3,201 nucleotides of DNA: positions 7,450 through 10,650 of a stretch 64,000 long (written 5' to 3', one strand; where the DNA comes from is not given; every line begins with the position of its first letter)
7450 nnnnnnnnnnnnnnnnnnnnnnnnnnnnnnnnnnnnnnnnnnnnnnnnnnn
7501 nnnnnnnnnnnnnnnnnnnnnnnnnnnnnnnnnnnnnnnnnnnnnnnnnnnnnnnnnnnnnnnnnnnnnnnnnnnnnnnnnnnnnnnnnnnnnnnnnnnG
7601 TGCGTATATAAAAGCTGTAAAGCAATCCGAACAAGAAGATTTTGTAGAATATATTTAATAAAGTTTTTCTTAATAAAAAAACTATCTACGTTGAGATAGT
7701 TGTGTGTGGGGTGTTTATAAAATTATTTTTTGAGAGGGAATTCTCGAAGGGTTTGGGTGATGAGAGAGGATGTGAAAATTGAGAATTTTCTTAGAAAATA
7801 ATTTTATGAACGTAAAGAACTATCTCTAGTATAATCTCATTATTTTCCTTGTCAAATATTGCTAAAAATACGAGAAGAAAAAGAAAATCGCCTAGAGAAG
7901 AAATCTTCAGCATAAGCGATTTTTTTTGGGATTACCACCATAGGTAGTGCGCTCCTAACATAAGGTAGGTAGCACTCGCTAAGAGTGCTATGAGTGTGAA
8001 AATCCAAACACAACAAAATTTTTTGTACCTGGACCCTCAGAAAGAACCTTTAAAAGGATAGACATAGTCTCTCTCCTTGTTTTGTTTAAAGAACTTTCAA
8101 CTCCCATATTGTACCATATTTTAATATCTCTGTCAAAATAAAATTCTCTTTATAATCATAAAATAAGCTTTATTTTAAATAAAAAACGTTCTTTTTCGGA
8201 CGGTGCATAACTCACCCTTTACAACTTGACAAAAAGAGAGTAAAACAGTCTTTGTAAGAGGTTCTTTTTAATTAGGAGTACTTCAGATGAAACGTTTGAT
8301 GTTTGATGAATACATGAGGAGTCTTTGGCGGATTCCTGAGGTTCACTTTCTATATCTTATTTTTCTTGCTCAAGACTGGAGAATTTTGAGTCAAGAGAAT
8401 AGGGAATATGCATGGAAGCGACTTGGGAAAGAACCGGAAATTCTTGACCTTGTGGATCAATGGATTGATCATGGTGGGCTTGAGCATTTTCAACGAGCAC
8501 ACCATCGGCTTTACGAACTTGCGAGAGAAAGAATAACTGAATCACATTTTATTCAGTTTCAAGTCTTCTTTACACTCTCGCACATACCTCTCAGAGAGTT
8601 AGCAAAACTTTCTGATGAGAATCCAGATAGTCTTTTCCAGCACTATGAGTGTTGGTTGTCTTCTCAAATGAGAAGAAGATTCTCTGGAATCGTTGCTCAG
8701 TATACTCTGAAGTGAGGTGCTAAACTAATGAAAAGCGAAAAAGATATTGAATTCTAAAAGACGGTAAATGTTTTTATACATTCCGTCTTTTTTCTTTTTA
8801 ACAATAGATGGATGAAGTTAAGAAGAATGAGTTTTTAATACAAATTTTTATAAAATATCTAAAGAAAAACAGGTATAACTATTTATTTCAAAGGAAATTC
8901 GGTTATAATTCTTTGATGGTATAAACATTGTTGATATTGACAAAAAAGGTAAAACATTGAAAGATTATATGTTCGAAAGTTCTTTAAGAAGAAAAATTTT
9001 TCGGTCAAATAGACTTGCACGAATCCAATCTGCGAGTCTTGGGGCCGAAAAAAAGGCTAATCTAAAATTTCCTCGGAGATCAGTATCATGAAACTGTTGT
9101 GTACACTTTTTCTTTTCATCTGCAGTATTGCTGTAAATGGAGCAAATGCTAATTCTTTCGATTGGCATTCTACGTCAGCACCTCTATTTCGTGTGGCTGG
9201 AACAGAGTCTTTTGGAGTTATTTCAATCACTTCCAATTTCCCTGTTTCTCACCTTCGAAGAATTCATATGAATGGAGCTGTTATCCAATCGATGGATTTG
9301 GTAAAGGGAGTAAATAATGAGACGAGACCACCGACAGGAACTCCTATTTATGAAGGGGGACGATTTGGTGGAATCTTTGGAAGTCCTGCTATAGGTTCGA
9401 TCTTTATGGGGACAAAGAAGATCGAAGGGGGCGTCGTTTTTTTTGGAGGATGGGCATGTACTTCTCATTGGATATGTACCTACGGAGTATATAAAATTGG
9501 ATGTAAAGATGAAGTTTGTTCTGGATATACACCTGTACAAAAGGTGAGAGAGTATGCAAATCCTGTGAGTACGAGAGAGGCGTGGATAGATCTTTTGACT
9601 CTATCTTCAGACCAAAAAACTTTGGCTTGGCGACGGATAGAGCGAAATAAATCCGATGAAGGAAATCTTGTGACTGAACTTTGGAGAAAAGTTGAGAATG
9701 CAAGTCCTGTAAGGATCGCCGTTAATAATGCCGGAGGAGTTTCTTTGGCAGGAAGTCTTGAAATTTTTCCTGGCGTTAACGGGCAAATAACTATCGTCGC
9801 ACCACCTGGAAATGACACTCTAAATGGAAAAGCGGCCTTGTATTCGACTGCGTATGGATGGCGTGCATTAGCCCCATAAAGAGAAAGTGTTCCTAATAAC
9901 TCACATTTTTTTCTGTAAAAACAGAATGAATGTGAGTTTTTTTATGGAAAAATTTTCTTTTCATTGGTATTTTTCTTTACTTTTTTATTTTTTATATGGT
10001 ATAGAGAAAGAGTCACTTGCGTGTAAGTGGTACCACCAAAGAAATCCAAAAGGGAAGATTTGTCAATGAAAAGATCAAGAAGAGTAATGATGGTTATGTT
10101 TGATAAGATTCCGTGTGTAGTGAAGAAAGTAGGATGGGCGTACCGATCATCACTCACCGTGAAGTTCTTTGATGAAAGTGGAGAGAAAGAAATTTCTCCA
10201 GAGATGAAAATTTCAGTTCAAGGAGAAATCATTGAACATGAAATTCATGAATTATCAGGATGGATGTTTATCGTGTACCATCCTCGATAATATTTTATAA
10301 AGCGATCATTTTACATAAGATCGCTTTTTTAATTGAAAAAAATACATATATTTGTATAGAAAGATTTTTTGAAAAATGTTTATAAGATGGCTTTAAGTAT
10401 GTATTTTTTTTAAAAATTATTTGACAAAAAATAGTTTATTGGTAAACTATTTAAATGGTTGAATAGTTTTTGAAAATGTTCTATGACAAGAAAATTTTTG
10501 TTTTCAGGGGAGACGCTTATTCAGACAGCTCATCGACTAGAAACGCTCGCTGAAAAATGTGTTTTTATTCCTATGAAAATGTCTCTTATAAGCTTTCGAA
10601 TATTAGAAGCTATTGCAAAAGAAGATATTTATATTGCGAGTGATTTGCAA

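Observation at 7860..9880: Compositional island (~45-48% GC versus ~30-38% in surrounding genes) encoding a hypothetical protein and a secreted Gly/Cys-rich protein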

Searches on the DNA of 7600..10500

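Call 22: search_rna_families(source=window, start=7600, end=10500, threshold=evalue, max_evalue=10)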
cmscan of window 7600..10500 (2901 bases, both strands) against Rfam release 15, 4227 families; matches with E-value up to 10: 7.
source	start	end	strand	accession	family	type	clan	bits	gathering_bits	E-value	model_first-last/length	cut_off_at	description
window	7992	8132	-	RF01606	plasmodium_snoR31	Gene; snRNA; snoRNA; HACA-box;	-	24.4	60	2.8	1-145/145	no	small nucleolar RNA snoR31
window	7840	7933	+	RF02075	STnc230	Gene; sRNA;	-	22.9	50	3.1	1-83/83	no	Enterobacterial sRNA STnc230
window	9938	9959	+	RF00480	HIV_FE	Cis-reg; frameshift_element;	-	21.1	45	7.8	1-52/52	no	HIV Ribosomal frameshift signal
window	8587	8652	-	RF03325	mir-4872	Gene; miRNA;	-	19.3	58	1.5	1-76/76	no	mir-4872 microRNA precursor family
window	8664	8800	+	RF00558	L20_leader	Cis-reg; leader;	-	18.2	58.7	3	1-127/127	no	Ribosomal protein L20 leader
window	9852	9960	+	RF03530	bglG-cis-reg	Cis-reg;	-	17.6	80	8.4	1-137/137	no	cis-regulatory element of the bglG/LicT operon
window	9651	9717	+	RF00151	SNORD58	Gene; snRNA; snoRNA; CD-box;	CL00064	16.8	42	5.6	1-65/65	no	Small nucleolar RNA SNORD58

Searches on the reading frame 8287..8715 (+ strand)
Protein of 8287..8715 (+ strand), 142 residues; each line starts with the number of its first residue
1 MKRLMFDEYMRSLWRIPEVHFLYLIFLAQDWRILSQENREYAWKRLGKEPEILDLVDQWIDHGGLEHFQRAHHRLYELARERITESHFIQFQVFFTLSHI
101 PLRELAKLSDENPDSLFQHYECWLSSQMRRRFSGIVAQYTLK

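Call 6: search_protein_families(library=pfam, proteins=[window:8287-8715:+], max_evalue=0.1)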
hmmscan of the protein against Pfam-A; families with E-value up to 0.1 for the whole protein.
window:8287-8715:+ (142 aa): 0 families

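Call 7: search_protein_families(library=ncbifam, proteins=[window:8287-8715:+], max_evalue=0.1)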
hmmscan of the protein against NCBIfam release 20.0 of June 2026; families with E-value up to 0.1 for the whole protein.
window:8287-8715:+ (142 aa): 0 families

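Call 12: find_homologous_proteins(query=window:8287-8715:+)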
Query window:8287-8715:+ (142 aa): 2 proteins with E <= 0.001 among 4 candidates.
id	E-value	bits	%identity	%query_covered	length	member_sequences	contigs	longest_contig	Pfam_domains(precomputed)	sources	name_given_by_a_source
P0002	4.3e-91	320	100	100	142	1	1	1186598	-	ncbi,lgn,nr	ncbi:MAG: hypothetical protein IPN70_04145 [Candidatus Moraniibacteriota bacterium]|nr:MAG: hypothet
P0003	7.7e-63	228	71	99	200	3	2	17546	-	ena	-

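Call 14: find_encoding_contigs(protein=P0003, flank=10000)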
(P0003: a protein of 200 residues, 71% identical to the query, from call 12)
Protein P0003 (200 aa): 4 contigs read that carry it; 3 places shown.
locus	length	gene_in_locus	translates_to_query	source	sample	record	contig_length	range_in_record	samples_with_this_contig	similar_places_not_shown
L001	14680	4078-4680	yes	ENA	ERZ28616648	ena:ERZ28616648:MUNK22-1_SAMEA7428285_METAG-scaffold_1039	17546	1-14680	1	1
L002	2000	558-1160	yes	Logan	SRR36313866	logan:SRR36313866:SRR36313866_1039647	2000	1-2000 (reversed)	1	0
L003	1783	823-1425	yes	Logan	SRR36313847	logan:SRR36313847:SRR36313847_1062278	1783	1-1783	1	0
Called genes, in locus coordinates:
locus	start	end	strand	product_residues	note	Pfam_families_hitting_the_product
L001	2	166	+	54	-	?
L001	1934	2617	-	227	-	PF00215:OMPdecase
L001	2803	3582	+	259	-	PF12705:PDDEXK_1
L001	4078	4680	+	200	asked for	-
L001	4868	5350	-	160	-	-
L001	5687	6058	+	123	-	PF01047:MarR, PF12802:MarR_2, PF13463:HTH_27 (weak), PF22381:Staph_reg_Sar_Rot (weak), PF01638:HxlR (faint), PF13601:HTH_34, PF12840:HTH_20 (weak)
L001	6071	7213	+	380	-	PF25919:BSH_CusB (faint), PF00364:Biotin_lipoyl (faint), PF25917:BSH_RND, PF25973:BSH_CzcB (weak), PF25989:YknX_C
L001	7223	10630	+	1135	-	PF00873:ACR_tran, PF02355:SecD_SecF_C (faint), PF00873:ACR_tran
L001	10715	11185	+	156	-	-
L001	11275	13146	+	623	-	PF01336:tRNA_anti-codon, PF00152:tRNA-synt_2, PF02938:GAD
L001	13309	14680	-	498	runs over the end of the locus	PF13231:PMT_2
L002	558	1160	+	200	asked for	-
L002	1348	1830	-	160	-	-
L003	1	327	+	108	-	?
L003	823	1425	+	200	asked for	-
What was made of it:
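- On Toxin/effector with cognate immunity partner: L001 has the 142-aa gene without the 263-aa gene (call 14).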

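Call 44: find_related_loci(query=A4, collection=metagenome_contigs, flank=10000)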
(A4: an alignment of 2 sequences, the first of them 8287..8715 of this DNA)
Query A4 (142 aa) in metagenome_contigs; peptide patterns used: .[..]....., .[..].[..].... (x = any residue, [..] = any of these).
159 stretches matched a pattern, but none encodes a relative of the query by tblastn (E <= 1e-3).

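Call 64: predict_structure(alignment_id=A4)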
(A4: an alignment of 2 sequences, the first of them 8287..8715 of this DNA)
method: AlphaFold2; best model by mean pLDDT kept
length: 142 residues; sequences in the alignment: 2
mean_pLDDT: 72.1   pTM: 0.67
mean pLDDT of the five models: 72.1, 63.3, 59.9, 53.6, 50.4
residues with pLDDT >= 90: 0; 70-90: 93; 50-70: 45; < 50: 4
segments of 3 or more residues with pLDDT < 50: none
pLDDT, mean of each block of 10 residues (from residue 1): 58 78 81 79 85 82 70 82 77 56 55 65 73 70 54
secondary structure, 60 per line:
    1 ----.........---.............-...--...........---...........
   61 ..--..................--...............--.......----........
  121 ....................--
elements in order: H5-13 H17-29 H36-46 H50-62 H65-82 H85-99 H102-108 H113-140

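Call 67: fold_search(model_id=the predicted structure, library=pdb)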
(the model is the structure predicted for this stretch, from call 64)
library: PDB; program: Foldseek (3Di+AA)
matches with E <= 10: 45; with E <= 0.001: 0
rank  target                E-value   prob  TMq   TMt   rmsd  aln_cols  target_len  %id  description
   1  7sqc_1H               3.2e+00  0.04  0.21  0.18  26.0       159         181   14  Ciliary C1 central pair apparatus isolated from Chlamydomonas reinhardtii (released 2022-04-13)
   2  1fio                  4.0e+00  0.03  0.20  0.16  19.5       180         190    8  CRYSTAL STRUCTURE OF YEAST T-SNARE PROTEIN SSO1 (released 2000-10-11)
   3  8w8g_A                4.2e+00  0.04  0.18  0.14  15.0       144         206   12  Crystal structure of human TRF1 with PinX1 (released 2024-09-04)
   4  6txl_A                4.6e+00  0.05  0.21  0.19  11.5       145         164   14  Crystal structure of thermotoga maritima E65Q Ferritin (released 2021-07-28)
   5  1vlg_A                4.6e+00  0.04  0.20  0.18  12.3       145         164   14  Crystal structure of Ferritin (TM1128) from Thermotoga maritima at 2.00 A resolution (released 2004-08-17)
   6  2ehw_C                4.9e+00  0.05  0.21  0.24  15.2       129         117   14  Conserved hypothetical proteim (TTHB059) from Thermo thermophilus HB8 (released 2007-09-11)
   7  6xr2_A                4.9e+00  0.05  0.27  0.24  12.7       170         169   14  Computationally designed right-handed alpha/alpha homotrimeric toroid with 3 repeats per subunit (released 2021-07-14)
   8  6txm_A                5.2e+00  0.05  0.21  0.19  11.3       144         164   14  Crystal structure of thermotoga maritima E65R Ferritin (released 2021-07-28)
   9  5m0j_B                5.4e+00  0.08  0.32  0.23  13.3       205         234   10  Crystal structure of the cytoplasmic complex with She2p, She3p, and the ASH1 mRNA E3-localization element (released 2017-01-18)
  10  2ehw_A                5.4e+00  0.07  0.25  0.29  14.5       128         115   11  Conserved hypothetical proteim (TTHB059) from Thermo thermophilus HB8 (released 2007-09-11)
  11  3cax                  5.4e+00  0.06  0.26  0.13  11.0       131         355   13  Crystal structure of uncharacterized protein PF0695 (released 2008-03-18)
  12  3i9w                  5.4e+00  0.02  0.19  0.12  24.6       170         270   15  Crystal structure of the E. coli histidine kinase sensor TorS sensor domain (released 2009-10-06)
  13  4q85_C                5.7e+00  0.08  0.26  0.09   9.8        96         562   18  YcaO with Non-hydrolyzable ATP (AMPCPP) Bound (released 2014-08-13)
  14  5m4y_C                5.7e+00  0.02  0.18  0.15  17.7       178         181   12  Crystal structure of the Sec3/Sso2 complex at 2.20 angstrom resolution (released 2017-02-08)
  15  5ohf_G                6.0e+00  0.04  0.24  0.23  15.3       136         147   16  Globin sensor domain of AfGcHK (FeIII form) in complex with cyanide, partially reduced (released 2017-11-08)
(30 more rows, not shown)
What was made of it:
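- Tried and rejected: The Foldseek search of the 142-aa model found nothing below E = 3 (call 67).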

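Call 69: search_protein_families(library=padloc, proteins=[window:8287-8715:+, L001:4868-5350:-], max_evalue=0.1)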
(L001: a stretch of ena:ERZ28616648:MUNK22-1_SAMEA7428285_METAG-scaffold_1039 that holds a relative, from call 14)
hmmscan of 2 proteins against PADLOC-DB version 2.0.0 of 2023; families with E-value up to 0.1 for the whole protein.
window:8287-8715:+ (142 aa): 0 families

L001:4868-5350:- (160 aa): 0 families

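Call 70: search_protein_families(library=phrogs, proteins=[window:8287-8715:+, L001:4868-5350:-], max_evalue=0.1)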
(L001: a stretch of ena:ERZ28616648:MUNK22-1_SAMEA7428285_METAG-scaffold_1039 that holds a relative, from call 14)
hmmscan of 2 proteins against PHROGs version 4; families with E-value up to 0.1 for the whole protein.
window:8287-8715:+ (142 aa): 1 family
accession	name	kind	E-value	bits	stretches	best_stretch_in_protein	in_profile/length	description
phrog_38762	-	unknown function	0.077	14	0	68-124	101-157/162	-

L001:4868-5350:- (160 aa): 0 families
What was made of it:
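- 8287..8715 (+): 142-aa all-helical cytoplasmic protein of unknown function (IPN70_04145). It is ancestral and syntenic, not cargo. No family hit (calls 6, 7, 69, 70).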

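Call 71: search_protein_families(library=pfam, proteins=[L001:4868-5350:-], max_evalue=0.1)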
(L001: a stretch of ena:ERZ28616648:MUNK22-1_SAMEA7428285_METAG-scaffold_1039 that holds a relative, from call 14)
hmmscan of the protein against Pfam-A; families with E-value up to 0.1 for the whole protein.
L001:4868-5350:- (160 aa): 2 families
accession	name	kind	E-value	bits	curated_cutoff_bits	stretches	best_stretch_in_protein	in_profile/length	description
PF10116.14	Host_attach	-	0.00013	23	26.7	1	51-139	45-132/138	Protein required for attachment to host cells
PF18845.6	baeRF_family3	-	0.034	14.9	31.5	1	44-133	31-113/168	Bacterial archaeo-eukaryotic release factor family 3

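Call 74: search_protein_families(library=ncbifam, proteins=[L001:4868-5350:-], max_evalue=1)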
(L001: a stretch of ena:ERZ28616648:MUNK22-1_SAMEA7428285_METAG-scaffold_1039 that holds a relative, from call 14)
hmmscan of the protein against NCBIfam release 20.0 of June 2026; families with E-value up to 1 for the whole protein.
L001:4868-5350:- (160 aa): 0 families
